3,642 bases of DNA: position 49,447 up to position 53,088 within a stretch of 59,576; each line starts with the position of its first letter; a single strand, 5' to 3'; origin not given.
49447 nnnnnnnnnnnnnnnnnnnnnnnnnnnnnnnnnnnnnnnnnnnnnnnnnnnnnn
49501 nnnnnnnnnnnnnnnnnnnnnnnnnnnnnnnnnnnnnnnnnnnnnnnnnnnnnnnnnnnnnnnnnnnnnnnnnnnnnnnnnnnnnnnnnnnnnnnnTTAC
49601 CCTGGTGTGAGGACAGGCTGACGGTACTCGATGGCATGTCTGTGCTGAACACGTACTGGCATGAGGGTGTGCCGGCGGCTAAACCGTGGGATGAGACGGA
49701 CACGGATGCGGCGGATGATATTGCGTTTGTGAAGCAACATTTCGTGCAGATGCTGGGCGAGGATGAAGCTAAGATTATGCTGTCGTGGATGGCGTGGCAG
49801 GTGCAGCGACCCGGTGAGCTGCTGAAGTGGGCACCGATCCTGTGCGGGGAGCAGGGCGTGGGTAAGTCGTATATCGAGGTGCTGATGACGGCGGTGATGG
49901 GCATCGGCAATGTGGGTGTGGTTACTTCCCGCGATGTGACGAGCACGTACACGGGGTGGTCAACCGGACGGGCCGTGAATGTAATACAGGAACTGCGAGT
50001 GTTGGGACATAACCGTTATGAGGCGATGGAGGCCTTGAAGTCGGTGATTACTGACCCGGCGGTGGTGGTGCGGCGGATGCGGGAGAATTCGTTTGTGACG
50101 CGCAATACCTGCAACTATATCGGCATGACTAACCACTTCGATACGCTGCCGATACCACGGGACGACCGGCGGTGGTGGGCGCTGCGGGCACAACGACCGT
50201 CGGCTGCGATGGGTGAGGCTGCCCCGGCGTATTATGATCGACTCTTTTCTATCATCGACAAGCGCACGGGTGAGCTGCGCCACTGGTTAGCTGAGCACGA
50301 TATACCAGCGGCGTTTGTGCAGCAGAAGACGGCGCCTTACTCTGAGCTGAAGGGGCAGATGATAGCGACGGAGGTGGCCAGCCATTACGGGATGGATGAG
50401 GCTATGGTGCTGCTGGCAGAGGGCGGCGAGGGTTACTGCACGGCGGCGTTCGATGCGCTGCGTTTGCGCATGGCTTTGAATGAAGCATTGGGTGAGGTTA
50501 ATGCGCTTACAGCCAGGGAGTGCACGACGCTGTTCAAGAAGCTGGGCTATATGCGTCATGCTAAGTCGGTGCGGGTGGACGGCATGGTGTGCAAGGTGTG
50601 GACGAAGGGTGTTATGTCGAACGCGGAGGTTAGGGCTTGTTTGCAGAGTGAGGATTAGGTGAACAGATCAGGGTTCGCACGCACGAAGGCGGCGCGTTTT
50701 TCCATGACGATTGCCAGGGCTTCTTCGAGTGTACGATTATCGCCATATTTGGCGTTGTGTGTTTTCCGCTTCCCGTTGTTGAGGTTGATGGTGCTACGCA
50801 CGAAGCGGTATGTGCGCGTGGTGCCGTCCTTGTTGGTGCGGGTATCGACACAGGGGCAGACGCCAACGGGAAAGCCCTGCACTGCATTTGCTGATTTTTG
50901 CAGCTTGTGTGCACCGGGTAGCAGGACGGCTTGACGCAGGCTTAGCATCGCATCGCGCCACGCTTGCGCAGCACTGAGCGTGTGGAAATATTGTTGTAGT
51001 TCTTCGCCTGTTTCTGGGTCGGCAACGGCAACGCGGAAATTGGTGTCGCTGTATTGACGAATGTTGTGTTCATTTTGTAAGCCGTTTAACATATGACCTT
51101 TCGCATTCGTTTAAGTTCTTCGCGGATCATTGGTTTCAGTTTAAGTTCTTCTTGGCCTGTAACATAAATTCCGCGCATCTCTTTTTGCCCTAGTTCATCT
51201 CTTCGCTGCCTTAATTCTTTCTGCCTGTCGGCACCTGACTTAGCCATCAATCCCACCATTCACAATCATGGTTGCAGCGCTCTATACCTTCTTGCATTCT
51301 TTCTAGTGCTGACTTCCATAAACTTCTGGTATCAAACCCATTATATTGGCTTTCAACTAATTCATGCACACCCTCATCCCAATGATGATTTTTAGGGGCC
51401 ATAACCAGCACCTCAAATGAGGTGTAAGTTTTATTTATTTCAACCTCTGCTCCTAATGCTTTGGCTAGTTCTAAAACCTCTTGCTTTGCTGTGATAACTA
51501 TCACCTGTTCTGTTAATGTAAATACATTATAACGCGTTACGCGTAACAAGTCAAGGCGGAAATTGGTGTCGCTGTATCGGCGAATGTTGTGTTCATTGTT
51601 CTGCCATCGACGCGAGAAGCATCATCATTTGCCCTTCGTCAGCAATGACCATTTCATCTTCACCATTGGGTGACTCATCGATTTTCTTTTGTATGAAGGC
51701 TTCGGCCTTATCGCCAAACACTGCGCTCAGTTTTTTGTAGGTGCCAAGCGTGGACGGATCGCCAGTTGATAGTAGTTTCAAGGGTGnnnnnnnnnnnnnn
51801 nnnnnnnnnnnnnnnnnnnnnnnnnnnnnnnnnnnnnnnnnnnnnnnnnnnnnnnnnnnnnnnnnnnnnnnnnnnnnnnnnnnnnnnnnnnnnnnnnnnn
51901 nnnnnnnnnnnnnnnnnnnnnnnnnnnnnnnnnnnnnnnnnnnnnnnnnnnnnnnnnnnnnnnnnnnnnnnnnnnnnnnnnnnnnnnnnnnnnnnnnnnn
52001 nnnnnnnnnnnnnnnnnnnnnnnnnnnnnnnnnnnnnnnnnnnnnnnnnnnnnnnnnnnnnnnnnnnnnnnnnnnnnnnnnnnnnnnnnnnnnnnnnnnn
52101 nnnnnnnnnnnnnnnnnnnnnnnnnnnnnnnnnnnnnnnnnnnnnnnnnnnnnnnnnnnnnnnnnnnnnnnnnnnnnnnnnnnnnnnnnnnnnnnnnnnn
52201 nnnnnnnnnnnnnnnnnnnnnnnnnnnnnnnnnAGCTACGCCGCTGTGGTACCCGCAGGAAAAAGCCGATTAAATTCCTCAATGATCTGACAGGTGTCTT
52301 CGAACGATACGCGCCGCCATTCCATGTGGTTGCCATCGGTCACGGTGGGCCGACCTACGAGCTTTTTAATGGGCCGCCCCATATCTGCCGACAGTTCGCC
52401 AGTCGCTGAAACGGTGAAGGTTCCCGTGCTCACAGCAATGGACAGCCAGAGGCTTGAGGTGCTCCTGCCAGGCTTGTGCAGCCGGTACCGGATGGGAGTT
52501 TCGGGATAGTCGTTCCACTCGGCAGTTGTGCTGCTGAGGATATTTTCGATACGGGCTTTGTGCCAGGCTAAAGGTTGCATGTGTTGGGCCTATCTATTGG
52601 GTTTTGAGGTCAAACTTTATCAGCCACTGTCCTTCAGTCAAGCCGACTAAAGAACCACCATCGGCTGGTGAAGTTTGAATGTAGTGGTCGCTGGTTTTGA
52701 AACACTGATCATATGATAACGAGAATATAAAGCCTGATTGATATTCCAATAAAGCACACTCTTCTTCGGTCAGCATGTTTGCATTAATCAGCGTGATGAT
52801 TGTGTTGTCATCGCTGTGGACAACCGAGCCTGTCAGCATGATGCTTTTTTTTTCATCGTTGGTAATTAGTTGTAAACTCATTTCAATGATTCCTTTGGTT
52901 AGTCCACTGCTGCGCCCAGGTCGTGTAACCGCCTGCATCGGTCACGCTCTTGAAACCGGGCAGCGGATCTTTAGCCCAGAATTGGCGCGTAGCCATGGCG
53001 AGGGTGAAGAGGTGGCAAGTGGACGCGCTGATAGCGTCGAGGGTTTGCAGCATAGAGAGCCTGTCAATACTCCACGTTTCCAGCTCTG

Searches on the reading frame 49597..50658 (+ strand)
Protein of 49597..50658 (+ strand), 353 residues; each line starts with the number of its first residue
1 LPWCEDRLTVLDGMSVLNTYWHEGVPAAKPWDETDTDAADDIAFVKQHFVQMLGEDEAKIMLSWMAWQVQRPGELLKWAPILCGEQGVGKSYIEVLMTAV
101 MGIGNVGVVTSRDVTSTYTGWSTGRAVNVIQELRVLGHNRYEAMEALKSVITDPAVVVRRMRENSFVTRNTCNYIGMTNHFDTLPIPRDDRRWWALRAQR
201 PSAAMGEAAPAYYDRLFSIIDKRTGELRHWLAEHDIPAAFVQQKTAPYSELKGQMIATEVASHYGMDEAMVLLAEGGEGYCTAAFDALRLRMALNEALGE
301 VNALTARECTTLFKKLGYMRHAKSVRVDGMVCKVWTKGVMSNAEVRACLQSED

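Call 61: find_homologous_proteins(query=window:49597-50658:+, max_evalue=0.001)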
Query window:49597-50658:+ (353 aa): 1 proteins with E <= 0.001 among 2192 candidates.
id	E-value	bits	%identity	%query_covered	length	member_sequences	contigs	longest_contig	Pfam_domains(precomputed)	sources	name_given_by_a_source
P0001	6.9e-28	116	31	91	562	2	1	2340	PF19263.6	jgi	jgi:hypothetical protein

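Call 70: predict_structure(protein=window:49597-50655:+)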
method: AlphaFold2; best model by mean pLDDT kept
length: 353 residues; sequences in the alignment: 1
mean_pLDDT: 36.3   pTM: 0.22
mean pLDDT of the five models: 36.3, 32.4, 30.9, 30.3, 29.9
residues with pLDDT >= 90: 0; 70-90: 0; 50-70: 14; < 50: 339
segments of 3 or more residues with pLDDT < 50: 1-228, 234-288, 290-304, 316-353
pLDDT, mean of each block of 10 residues (from residue 1): 28 36 32 41 42 41 39 33 30 32 26 29 34 34 38 33 29 27 31 30 29 39 47 42 31 36 36 34 44 45 50 49 43 40 41 30
secondary structure, 60 per line:
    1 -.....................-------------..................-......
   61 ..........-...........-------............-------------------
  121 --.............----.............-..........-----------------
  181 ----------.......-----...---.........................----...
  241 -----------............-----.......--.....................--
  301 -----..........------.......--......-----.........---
elements in order: H2-22 H36-53 H55-70 H72-82 H90-101 H123-135 H140-152 H154-163 H191-197 H209-233 H252-263 H269-275 H278-298 H306-315 E322-328 E331-336 H342-350

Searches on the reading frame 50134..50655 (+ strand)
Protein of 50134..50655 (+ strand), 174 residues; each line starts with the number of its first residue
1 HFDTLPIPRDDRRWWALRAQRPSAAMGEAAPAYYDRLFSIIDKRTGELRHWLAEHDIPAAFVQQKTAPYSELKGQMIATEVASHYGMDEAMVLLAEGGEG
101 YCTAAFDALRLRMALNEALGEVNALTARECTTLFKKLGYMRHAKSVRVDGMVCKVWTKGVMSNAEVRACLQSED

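Call 71: search_protein_representatives(protein=window:50134-50655:+)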
Query: 174 residues. Proteins with E-value up to 0.001 (for the whole library): 202; up to 1e-10: 61; up to 1e-30: 1. The best 150 are listed.
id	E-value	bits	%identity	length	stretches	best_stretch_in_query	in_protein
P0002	1.1e-107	373.6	96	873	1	1-173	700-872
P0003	3.0e-22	95.6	38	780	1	2-170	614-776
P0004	7.1e-22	94.3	37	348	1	3-168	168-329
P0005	1.2e-20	90.3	35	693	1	3-170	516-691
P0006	9.0e-20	87.5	35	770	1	3-169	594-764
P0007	1.1e-19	87.3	39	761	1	1-170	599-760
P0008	1.9e-19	86.4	32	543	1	3-170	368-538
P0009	4.6e-19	85.2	35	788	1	1-169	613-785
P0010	1.5e-18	83.5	36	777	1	3-171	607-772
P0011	1.8e-18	83.2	38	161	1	26-170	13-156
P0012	1.3e-17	80.5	35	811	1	3-170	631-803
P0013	2.3e-17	79.6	33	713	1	1-169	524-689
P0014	3.4e-17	79.1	33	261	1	1-171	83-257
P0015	3.8e-17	78.9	35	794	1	3-172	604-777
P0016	8.0e-17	77.9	33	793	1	1-165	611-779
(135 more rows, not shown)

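Call 76: find_encoding_contigs(protein=P0002, flank=10000, max_places=5)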
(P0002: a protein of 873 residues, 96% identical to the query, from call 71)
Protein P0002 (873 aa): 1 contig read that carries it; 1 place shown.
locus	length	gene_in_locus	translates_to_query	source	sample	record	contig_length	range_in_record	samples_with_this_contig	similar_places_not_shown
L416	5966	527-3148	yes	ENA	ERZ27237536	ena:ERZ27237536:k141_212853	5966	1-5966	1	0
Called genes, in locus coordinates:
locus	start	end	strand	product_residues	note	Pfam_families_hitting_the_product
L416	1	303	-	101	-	?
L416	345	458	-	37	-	-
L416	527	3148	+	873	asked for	PF09250:Prim-Pol, PF08707:PriCT_2, PF05272:VapE-like_dom (weak), PF19263:DUF5906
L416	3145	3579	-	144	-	-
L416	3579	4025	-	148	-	-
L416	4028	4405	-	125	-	-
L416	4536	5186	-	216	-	-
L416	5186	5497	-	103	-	-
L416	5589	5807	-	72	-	-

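Call 77: find_encoding_contigs(protein=P0003, flank=10000, max_places=5)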
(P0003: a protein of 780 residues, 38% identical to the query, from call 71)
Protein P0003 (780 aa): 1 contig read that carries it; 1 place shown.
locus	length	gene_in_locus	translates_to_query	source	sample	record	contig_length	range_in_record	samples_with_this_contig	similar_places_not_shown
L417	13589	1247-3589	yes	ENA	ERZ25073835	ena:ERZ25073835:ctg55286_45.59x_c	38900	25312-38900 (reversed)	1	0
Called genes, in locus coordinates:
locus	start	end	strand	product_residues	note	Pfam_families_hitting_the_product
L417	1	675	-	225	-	?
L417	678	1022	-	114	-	-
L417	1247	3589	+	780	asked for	PF16793:RepB_primase (weak), PF19263:DUF5906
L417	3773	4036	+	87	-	-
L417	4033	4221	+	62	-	-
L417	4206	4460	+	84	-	-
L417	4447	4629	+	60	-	-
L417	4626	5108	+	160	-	PF02357:NusG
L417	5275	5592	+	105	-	-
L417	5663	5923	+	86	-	-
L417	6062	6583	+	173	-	PF16677:GP3_package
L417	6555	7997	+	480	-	PF04466:Terminase_3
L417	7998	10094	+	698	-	PF16510:P22_portal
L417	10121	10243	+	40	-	-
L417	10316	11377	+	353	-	PF09306:Phage-scaffold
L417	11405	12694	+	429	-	PF11651:P22_CoatProtein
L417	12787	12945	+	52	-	-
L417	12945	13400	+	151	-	-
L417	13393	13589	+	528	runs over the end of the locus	PF11134:Phage_stabilise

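Call 79: find_encoding_contigs(protein=P0005, flank=6000, max_places=2)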
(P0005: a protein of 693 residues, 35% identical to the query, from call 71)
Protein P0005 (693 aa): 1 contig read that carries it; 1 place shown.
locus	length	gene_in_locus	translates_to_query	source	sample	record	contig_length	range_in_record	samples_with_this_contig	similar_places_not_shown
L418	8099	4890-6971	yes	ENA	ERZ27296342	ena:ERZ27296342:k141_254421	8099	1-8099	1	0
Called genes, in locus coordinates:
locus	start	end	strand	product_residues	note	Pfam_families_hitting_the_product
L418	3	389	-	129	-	?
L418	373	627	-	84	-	PF19905:DUF6378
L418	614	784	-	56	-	-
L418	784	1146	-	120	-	-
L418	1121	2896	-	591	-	-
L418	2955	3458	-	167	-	PF10991:Enc34_ssDNA-bd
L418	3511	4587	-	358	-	PF10926:DUF2800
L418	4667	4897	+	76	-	-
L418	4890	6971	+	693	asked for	PF09250:Prim-Pol, PF08707:PriCT_2, PF19263:DUF5906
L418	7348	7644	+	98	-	-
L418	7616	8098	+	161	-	?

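Call 80: find_encoding_contigs(protein=P0006, flank=6000, max_places=2)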
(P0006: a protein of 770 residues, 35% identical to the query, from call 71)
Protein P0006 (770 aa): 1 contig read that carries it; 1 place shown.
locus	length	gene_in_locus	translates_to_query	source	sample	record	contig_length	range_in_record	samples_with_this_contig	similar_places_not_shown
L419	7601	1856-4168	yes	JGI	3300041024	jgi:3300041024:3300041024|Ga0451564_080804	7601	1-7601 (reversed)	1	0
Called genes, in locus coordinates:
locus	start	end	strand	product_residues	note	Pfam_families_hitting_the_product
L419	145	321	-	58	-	-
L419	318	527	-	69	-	-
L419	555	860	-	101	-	-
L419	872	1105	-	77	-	-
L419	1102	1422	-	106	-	-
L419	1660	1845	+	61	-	-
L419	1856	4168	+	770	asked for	PF08707:PriCT_2, PF05272:VapE-like_dom (faint), PF19263:DUF5906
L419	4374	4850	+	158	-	-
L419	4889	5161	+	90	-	PF19905:DUF6378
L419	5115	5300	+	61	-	-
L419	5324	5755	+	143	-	-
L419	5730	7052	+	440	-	-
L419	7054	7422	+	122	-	-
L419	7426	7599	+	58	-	?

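Call 81: find_encoding_contigs(protein=P0007, flank=6000, max_places=2)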
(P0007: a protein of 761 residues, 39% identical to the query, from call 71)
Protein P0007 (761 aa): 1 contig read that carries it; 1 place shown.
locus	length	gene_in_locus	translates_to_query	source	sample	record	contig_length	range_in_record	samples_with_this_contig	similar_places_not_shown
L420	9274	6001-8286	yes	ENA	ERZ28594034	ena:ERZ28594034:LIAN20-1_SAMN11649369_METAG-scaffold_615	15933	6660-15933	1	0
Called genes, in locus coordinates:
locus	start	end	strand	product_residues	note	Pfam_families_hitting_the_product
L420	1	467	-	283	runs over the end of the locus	PF01555:N6_N4_Mtase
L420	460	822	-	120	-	-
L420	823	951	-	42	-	-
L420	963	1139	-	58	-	-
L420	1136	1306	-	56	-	-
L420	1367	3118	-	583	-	-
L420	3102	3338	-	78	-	-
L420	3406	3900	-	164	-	PF10991:Enc34_ssDNA-bd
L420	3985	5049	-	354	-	PF10926:DUF2800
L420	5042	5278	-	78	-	-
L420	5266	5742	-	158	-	-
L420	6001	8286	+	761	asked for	PF08707:PriCT_2, PF19263:DUF5906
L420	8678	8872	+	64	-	-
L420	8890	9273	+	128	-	?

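Call 82: find_encoding_contigs(protein=P0009, flank=6000, max_places=2)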
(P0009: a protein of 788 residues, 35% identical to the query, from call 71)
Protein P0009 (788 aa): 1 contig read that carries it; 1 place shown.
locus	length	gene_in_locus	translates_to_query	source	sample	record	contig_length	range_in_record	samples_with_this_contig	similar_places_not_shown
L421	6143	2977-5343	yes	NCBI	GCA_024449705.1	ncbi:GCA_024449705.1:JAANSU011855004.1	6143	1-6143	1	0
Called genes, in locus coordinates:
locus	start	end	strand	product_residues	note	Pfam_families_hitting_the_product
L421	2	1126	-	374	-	PF10926:DUF2800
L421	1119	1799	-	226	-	PF02511:Thy1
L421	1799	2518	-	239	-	-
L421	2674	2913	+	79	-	-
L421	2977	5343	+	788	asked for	PF09250:Prim-Pol (weak), PF08707:PriCT_2, PF19263:DUF5906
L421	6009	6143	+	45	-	?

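Call 85: predict_structure(alignment_id=A1)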
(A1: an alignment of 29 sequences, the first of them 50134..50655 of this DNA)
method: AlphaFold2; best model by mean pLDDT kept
length: 174 residues; sequences in the alignment: 29
mean_pLDDT: 84.9   pTM: 0.63
mean pLDDT of the five models: 84.9, 84.5, 83.8, 83.7, 81.2
residues with pLDDT >= 90: 86; 70-90: 61; 50-70: 15; < 50: 12
segments of 3 or more residues with pLDDT < 50: 1-4, 12-18
pLDDT, mean of each block of 10 residues (from residue 1): 51 50 65 80 85 86 80 84 93 97 98 97 94 97 97 97 97 75
secondary structure, 60 per line:
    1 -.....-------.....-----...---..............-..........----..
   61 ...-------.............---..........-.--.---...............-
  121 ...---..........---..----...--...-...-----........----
elements in order: E2-6 E14-18 H30-43 H45-54 H59-63 H71-83 H87-96 E105-107 H108-119 H127-136 E146-148 E151-153 E155-157 H163-170

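Call 88: fold_search(model_id=the predicted structure, library=pdb)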
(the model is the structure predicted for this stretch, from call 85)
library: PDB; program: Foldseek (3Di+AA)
matches with E <= 10: 371; with E <= 0.001: 0
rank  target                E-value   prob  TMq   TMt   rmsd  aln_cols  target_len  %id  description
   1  5meb_A                4.1e-02  0.85  0.28  0.40   9.8       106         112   14  Crystal structure of yeast Cdt1 C-terminal domain (released 2017-05-17)
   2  6h1c_B                1.2e-01  0.75  0.28  0.34   4.9        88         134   19  Structure of Ferric uptake regulator from Pseudomonas aeruginosa with manganese. (released 2019-07-31)
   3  2zme_A                1.3e-01  0.54  0.31  0.26  14.4       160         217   13  Integrated structural and functional model of the human ESCRT-II complex (released 2008-11-04)
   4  5meb_B                1.6e-01  0.60  0.28  0.41   9.4       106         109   14  Crystal structure of yeast Cdt1 C-terminal domain (released 2017-05-17)
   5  2zme_B                1.8e-01  0.28  0.28  0.24  14.2       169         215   15  Integrated structural and functional model of the human ESCRT-II complex (released 2008-11-04)
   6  5v8f_8                2.1e-01  0.23  0.27  0.11  20.6       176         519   14  Structural basis of MCM2-7 replicative helicase loading by ORC-Cdc6 and Cdt1 (released 2017-05-10)
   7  1p6r_MODEL_1_A        2.5e-01  0.60  0.26  0.47   6.0        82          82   13  Solution structure of the DNA binding domain of the repressor BlaI. (released 2003-12-09)
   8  8ylg_A                2.7e-01  0.35  0.25  0.27  13.3       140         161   17  Crystal structure of Burkholderia thailandensis MftR in complex with operator DNA (released 2024-11-13)
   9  8s0e_8                2.8e-01  0.15  0.25  0.18  25.5       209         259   11  H. sapiens OCCM bound to double stranded DNA (released 2024-10-02)
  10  1mzb                  3.2e-01  0.51  0.28  0.34   5.3        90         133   18  Ferric uptake regulator (released 2003-10-07)
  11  3cuq_A                3.2e-01  0.38  0.32  0.27  13.8       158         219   16  Integrated structural and functional model of the human ESCRT-II complex (released 2008-11-04)
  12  9bcx_8                3.2e-01  0.18  0.26  0.12  20.7       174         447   12  Cryo-EM structure of the S. cerevisiae ORC-Cdc6-Mcm2-7-DNA complex with a fully closed Mcm2-Mcm5 DNA entry gate (released 2025-01-01)
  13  9ire_B                3.6e-01  0.44  0.26  0.30   7.1        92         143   15  CRYSTAL STRUCTURE OF Bacillus cereus FERRIC UPTAKE REGULATOR (released 2025-07-23)
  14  4ray_A                3.6e-01  0.41  0.28  0.34   7.6       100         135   11  Crystal structure of Magnetospirillum gryphiswaldense MSR-1 Apo-Fur (released 2015-07-15)
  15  7q92_D                4.1e-01  0.57  0.28  0.18   9.3        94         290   15  Crystal Structure of Agrobacterium tumefaciens NADQ, ATP complex. (released 2022-11-09)
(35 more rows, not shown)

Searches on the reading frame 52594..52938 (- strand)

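Call 8: search_protein_families(library=phrogs, proteins=[window:52594-52938:-], max_evalue=0.01)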
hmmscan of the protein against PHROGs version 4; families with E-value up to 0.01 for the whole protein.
window:52594-52938:- (114 aa): 0 families

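Call 9: search_protein_families(library=pfam, proteins=[window:52594-52938:-], max_evalue=0.01)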
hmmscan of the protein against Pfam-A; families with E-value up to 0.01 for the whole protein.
window:52594-52938:- (114 aa): 1 family
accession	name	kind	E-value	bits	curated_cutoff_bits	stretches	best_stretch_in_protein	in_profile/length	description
PF25819.1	Nal1_C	-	0.0042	16.7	26.1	1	3-46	155-197/268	Nal1 C-terminal domain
